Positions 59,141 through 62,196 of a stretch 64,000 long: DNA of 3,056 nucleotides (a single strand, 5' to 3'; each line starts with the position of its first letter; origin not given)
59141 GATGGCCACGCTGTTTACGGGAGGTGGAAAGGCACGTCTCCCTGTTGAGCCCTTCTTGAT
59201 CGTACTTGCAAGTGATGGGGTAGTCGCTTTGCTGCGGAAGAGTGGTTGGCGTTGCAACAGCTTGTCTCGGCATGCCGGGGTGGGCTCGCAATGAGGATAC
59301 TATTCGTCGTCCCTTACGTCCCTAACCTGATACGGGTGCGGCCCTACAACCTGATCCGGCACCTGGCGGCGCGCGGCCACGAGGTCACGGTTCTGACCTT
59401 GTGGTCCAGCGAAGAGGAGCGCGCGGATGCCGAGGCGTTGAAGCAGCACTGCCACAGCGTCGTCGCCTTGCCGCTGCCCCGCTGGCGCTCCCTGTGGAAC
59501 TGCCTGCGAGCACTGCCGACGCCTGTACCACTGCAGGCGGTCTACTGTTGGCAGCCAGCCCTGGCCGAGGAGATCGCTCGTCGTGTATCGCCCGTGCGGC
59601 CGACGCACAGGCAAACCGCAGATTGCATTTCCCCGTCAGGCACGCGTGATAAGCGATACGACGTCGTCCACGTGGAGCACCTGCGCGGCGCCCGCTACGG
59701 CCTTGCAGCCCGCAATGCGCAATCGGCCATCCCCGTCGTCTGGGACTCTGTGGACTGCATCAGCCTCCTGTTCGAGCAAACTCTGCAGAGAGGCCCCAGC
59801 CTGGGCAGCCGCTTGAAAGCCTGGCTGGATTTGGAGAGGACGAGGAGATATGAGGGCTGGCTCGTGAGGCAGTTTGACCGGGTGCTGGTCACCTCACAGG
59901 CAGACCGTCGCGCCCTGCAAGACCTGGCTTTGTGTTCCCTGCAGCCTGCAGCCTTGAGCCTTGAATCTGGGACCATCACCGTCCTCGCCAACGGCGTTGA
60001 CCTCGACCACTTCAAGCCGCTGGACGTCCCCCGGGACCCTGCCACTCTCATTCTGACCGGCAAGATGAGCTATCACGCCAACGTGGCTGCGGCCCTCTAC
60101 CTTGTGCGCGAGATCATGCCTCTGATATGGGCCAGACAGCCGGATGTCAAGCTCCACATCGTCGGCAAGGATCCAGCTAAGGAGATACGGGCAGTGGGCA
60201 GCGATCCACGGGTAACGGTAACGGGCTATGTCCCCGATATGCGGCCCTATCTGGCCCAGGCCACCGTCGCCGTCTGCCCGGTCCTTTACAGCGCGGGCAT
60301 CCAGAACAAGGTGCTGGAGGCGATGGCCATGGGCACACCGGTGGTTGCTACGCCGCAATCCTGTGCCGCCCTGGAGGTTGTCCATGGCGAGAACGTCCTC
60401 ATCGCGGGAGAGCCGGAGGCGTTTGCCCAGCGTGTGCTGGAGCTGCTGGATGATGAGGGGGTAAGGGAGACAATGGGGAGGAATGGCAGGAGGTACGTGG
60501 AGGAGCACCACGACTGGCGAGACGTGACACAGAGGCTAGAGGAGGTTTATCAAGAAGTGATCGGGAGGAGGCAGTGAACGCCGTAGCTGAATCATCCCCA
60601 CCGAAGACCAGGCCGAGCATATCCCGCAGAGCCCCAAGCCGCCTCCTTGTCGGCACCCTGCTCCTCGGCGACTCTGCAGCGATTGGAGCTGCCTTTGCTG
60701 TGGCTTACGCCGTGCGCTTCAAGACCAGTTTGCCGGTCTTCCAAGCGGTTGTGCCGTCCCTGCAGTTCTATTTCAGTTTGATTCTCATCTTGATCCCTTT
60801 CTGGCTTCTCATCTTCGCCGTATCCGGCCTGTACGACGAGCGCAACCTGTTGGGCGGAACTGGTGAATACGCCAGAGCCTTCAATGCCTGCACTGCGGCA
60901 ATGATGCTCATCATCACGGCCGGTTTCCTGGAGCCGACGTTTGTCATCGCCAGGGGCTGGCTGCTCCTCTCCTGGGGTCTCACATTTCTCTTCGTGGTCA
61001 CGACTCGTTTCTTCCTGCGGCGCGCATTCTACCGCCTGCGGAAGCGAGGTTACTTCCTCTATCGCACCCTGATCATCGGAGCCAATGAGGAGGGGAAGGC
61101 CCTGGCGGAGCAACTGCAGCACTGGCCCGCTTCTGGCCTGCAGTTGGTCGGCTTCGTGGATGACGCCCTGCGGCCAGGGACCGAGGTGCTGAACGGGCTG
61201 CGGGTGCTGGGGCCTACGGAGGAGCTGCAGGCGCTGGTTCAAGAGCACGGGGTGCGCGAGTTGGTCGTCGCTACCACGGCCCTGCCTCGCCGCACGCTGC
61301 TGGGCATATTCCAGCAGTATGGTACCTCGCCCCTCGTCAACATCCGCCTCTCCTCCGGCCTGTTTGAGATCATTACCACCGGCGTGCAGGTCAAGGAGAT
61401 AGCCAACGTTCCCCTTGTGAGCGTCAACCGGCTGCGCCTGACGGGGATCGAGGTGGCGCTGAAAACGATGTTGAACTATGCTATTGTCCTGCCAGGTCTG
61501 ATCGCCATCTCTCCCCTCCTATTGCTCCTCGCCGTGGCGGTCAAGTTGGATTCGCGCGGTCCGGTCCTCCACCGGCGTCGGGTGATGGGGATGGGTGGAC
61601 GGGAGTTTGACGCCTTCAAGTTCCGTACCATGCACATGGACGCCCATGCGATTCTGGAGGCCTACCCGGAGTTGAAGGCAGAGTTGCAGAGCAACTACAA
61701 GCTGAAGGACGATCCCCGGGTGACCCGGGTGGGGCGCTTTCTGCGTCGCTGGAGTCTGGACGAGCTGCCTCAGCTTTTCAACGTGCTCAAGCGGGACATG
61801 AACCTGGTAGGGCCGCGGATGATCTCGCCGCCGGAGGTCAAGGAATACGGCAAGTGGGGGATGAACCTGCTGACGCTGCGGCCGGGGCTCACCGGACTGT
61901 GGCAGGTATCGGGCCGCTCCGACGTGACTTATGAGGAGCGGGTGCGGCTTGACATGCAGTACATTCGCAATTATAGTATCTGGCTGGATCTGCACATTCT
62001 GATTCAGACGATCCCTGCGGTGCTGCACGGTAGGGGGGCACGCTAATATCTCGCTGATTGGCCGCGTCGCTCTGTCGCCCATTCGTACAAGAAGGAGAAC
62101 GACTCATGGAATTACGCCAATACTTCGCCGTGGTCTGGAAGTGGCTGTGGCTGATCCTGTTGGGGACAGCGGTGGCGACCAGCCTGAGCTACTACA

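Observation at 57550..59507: GT-C gene cassette inserted between 214-bp direct repeats, leaving a truncated GT4 pseudogene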

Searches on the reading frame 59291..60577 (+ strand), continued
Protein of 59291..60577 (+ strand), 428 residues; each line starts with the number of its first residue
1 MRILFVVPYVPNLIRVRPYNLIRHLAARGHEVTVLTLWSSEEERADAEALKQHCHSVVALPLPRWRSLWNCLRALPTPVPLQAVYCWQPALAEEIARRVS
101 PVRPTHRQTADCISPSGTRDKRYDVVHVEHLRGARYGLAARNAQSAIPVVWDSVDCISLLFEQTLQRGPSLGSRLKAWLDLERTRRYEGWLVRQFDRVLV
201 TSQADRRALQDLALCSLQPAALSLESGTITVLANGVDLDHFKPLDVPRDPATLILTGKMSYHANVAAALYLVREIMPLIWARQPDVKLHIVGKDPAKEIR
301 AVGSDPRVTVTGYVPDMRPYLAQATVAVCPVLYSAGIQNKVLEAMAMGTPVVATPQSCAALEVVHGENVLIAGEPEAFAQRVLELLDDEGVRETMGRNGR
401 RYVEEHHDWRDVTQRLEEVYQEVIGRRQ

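Call 19: find_related_loci(query=window:59291-60577:+, collection=genome_contigs, flank=10000)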
Query window:59291-60577:+ (428 aa) in genome_contigs; peptide patterns used: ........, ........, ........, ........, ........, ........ (x = any residue, [..] = any of these).
600 stretches matched a pattern (row limit reached: there are more); 598 encode a relative of the query (tblastn E <= 1e-3); the best 80 are kept; 80 distinct loci.
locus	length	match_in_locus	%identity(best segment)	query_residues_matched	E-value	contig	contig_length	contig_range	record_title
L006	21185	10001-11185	51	1-424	5e-140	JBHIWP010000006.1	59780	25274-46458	MAG: Candidatus Promineifilaceae bacterium isolate MAG27 WDNA05_bin.10.orig_6, whole genome shotgun sequence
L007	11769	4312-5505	54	1-421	4e-139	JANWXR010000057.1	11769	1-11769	MAG: Anaerolineales bacterium isolate SKYG50 NODE_57_length_11769_cov_19.121451, whole genome shotgun sequence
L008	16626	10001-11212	54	1-427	3e-139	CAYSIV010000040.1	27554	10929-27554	MAG TPA_asm: uncultured Anaerolineales bacterium isolate SRP119689_co1_311 genome assembly, contig: NODE_2168_length_275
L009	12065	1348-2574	54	1-426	3e-139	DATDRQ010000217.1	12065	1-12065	MAG TPA_asm: Anaerolineales bacterium isolate SMAG_U7981 k141_1426741, whole genome shotgun sequence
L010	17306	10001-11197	50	1-423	8e-131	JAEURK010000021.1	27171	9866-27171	MAG: Anaerolineales bacterium isolate new MAG-275 k141_1689530, whole genome shotgun sequence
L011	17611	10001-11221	48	1-428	2e-130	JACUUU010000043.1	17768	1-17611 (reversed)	MAG: Anaerolineales bacterium isolate Kmv39 NODE_1549_length_17768_cov_6.601479, whole genome shotgun sequence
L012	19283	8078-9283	50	1-425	2e-129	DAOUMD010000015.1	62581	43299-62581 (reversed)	MAG TPA_asm: Anaerolineae bacterium isolate W31_78 k127_816154, whole genome shotgun sequence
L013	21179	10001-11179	52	1-421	4e-129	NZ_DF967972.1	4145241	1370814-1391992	Longilinea arvoryzae strain KOME-1, whole genome shotgun sequence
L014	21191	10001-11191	47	1-424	3e-128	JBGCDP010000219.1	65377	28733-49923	MAG: Anaerolineae bacterium isolate SGMAG-70 contig219, whole genome shotgun sequence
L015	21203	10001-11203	48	1-426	5e-126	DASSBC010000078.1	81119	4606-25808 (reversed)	MAG TPA_asm: Anaerolineales bacterium isolate SMAG_U884 k141_317970, whole genome shotgun sequence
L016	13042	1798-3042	48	1-428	3e-125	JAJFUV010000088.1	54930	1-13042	MAG: Acidobacteriales bacterium isolate bin.513 k141_2104084, whole genome shotgun sequence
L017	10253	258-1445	51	1-421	3e-125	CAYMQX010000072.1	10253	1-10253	MAG TPA_asm: uncultured Anaerolineaceae bacterium isolate binchicken_co27_90 genome assembly, contig: NODE_11598_length_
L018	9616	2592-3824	52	1-428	2e-124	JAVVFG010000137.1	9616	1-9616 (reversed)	MAG: Anaerolineae bacterium isolate TamC13-41 NODE_6040_length_9616_cov_7.521389, whole genome shotgun sequence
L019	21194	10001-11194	48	1-420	3e-123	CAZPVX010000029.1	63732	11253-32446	MAG TPA_asm: uncultured Anaerolineae bacterium isolate SRP263991_co5_64 genome assembly, contig: NODE_1037_length_63732_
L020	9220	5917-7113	47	1-424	4e-123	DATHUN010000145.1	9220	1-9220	MAG TPA_asm: Anaerolineales bacterium isolate SMAG_U16108 k141_143093, whole genome shotgun sequence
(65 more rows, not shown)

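Call 27: find_encoding_contigs(protein=P0002, flank=6000, max_places=3)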
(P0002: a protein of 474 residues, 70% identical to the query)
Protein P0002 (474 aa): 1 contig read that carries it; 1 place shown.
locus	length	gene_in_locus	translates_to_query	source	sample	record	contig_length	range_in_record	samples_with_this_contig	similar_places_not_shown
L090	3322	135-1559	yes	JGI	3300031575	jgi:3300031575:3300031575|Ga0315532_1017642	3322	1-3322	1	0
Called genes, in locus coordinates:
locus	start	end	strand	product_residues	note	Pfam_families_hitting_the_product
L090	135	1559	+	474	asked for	PF13439:Glyco_transf_4 (faint), PF13579:Glyco_trans_4_4, PF00534:Glycos_transf_1, PF13692:Glyco_trans_1_4, PF13524:Glyco_trans_1_2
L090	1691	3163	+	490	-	PF13727:CoA_binding_3, PF02397:Bac_transf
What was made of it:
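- Tried and rejected: The closest GT4 (P0002, 70%) sits on a contig with only 134 bp upstream (call 27).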

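Call 34: find_related_loci(query=window:59291-60577:+, collection=metagenome_contigs, flank=8000)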
Query window:59291-60577:+ (428 aa) in metagenome_contigs; peptide patterns used: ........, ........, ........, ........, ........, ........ (x = any residue, [..] = any of these).
599 stretches matched a pattern (row limit reached: there are more); 584 encode a relative of the query (tblastn E <= 1e-3); the best 80 are kept; 80 distinct loci.
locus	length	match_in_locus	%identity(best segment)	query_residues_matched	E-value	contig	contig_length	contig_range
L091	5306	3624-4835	56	1-427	3e-148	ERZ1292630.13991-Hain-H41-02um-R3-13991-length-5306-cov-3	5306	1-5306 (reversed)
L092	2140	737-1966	54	1-420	5e-155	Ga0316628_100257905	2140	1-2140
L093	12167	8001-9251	52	1-424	3e-141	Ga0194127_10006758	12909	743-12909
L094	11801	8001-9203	53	1-428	5e-141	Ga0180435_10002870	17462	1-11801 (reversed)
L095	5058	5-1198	55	11-425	1e-140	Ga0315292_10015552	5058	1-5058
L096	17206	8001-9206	54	1-424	6e-136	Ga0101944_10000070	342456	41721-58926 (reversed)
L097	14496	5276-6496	52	1-424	5e-136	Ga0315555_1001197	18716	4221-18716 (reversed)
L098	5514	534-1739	52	1-424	4e-136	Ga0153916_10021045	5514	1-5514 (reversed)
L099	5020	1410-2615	52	1-424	1e-135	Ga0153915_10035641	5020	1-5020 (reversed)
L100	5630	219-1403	51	1-425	3e-134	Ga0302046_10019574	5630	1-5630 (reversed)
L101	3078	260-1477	50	1-424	7e-138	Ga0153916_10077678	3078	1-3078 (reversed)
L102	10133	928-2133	52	1-424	1e-132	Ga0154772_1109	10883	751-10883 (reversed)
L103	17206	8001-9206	51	1-425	8e-132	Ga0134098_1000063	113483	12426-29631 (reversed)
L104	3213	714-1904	49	1-426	2e-135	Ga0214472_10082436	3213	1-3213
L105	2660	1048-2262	50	1-423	3e-135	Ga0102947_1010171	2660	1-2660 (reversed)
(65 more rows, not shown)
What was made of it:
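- The nearest GT4 loci sit on contigs too short to show the upstream side (calls 27, 34).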

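Call 43: search_protein_families(library=ncbifam, proteins=[window:59291-60577:+], max_evalue=0.001)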
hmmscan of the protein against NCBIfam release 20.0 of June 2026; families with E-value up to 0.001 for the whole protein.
window:59291-60577:+ (428 aa): 17 families
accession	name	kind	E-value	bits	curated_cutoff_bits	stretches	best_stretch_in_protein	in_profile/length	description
TIGR03087.1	stp1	hypoth_equivalog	4e-74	250.1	316.65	2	173-421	151-395/397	TIGR03087 family PEP-CTERM/XrtA system glycosyltransferase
TIGR03088.1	stp2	hypoth_equivalog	3.3e-16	59.3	409.05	1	225-423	158-373/374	TIGR03088 family PEP-CTERM/XrtA system glycosyltransferase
NF053787.1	GlcN_PG_synth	equivalog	6.5e-16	58.1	480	1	173-424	123-360/361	N-acetylglucosaminyl phosphatidylglycerol synthase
TIGR04063.1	stp3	hypoth_equivalog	2.4e-15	56.3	442.05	1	221-424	174-396/397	TIGR04063 family PEP-CTERM/XrtA system glycosyltransferase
NF038229.1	Glyco4_Geo_Pelo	equivalog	3.7e-14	52.5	400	1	299-424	211-337/338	GPMC system family 4 glycosyltransferase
TIGR02149.1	glgA_Coryne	subfamily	2.3e-12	46.7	302.4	1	316-424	276-391/391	glycogen synthase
TIGR03449.1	mycothiol_MshA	equivalog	5.1e-11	42.1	462.5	1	322-424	302-404/406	D-inositol-3-phosphate glycosyltransferase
NF041876.1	EPS_EpsE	equivalog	6.2e-10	38.9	400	1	228-411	187-384/389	exopolysaccharide biosynthesis GT4 family glycosyltransferase EpsE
NF047684.1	TeichurnBiosyTuaC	equivalog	5.7e-09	35.4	550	1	282-424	244-390/391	teichuronic acid biosynthesis protein TuaC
TIGR03999.1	thiol_BshA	equivalog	7.9e-09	34.9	273.7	1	282-424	226-374/375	N-acetyl-alpha-D-glucosaminyl L-malate synthase BshA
NF041010.1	glycosy_Agl16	equivalog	9.4e-09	34.6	575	1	224-423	153-351/352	glycosylation protein Agl16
NF038295.1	EPS_HpsP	equivalog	2.1e-08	33.6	550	1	306-424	268-388/388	hormogonium polysaccharide biosynthesis glycosyltransferase HpsP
TIGR04047.1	MSMEG_0565_glyc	hypoth_equivalog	3.4e-08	33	259.85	1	299-422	249-373/373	MSMEG_0565 family glycosyltransferase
NF007640.0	PRK10307.1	subfamily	1.2e-07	31.1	276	1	340-422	322-406/411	WcaI family glycosyltransferase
NF004386.0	PRK05749.1-2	equivalog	1.9e-05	23.6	524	1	301-424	303-427/433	lipid IV(A) 3-deoxy-D-manno-octulosonic acid transferase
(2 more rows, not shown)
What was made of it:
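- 59291..60577 (+): Intact GT4 glycosyltransferase, resembling TIGR03087/stp1 and 'PslH'. It is translationally coupled to the GT-C upstream and to Bac_transf downstream. TIGR03087 scores 250 bits, below the cutoff of 316.65 (call 43).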

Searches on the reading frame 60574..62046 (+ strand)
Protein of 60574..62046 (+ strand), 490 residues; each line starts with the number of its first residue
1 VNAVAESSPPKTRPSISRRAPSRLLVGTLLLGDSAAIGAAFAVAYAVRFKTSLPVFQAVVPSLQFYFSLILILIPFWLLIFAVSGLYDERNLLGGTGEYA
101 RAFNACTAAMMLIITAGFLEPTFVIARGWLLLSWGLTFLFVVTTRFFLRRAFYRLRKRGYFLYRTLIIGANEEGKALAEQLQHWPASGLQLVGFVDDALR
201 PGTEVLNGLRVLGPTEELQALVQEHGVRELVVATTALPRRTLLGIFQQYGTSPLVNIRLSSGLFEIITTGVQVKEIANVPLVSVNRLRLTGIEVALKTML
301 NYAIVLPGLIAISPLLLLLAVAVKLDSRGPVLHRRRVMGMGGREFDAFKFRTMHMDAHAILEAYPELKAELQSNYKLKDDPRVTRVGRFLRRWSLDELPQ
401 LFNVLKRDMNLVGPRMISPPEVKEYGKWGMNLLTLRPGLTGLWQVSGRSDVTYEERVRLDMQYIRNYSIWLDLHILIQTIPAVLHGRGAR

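Call 10: search_protein_families(library=pfam, proteins=[window:60574-62046:+], max_evalue=0.01)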
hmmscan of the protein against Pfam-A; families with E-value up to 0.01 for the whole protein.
window:60574-62046:+ (490 aa): 2 families
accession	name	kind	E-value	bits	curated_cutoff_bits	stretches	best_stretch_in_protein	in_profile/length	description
PF02397.22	Bac_transf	-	2.4e-58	197.1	27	1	297-484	1-178/179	Bacterial sugar transferase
PF13727.12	CoA_binding_3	-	9.2e-15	55.5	25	1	84-259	3-173/175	CoA-binding domain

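Call 43: search_protein_families(library=ncbifam, proteins=[window:60574-62046:+], max_evalue=0.001)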
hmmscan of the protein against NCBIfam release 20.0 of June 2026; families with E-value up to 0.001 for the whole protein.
window:60574-62046:+ (490 aa): 11 families
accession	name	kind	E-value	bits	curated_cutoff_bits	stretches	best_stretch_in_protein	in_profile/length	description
TIGR03025.1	EPS_sugtrans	subfamily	1.1e-118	397.3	295.55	1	33-490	3-445/445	exopolysaccharide biosynthesis polyprenyl glycosylphosphotransferase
TIGR03022.1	WbaP_sugtrans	subfamily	8.3e-103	345.1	403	1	29-490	1-456/456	undecaprenyl-phosphate galactose phosphotransferase WbaP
TIGR03023.1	WcaJ_sugtrans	equivalog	1.7e-99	334.2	410.75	1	33-489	3-452/453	undecaprenyl-phosphate glucose phosphotransferase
NF052601.1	undeca_RfbP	equivalog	3.3e-64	216.5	330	1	297-485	45-237/244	undecaprenyl-phosphate galactose phosphotransferase family protein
NF041877.1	EPS_EpsZ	equivalog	7e-62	209.6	800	1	57-489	33-458/459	exopolysaccharide biosynthesis polyisoprenyl-phosphate hexose-1-phosphate transferase EpsZ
TIGR03013.1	EpsB_2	subfamily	1.2e-58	199.3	393.35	1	36-490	6-443/443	TIGR03013 family XrtA/PEP-CTERM system glycosyltransferase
NF007518.0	PRK10124.1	equivalog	8.5e-50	169.8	684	1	97-480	79-454/464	undecaprenyl-phosphate glucose phosphotransferase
NF011751.0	PRK15204.1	equivalog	1.9e-49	168.6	907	1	133-489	120-475/476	undecaprenyl-phosphate galactose phosphotransferase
NF050817.1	PolSacchBiosHfsE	equivalog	1e-41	143.2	750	1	101-487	82-463/467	polysaccharide biosynthesis protein HfsE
NF045514.1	glycotran_HepC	equivalog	5.2e-20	71.7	140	1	295-417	115-212/220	heterocyst development glycosyltransferase HepC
TIGR03570.1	NeuD_NnaD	subfamily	8.3e-05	22.3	160.8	1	165-242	2-75/202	NeuD/PglB/VioB family sugar acetyltransferase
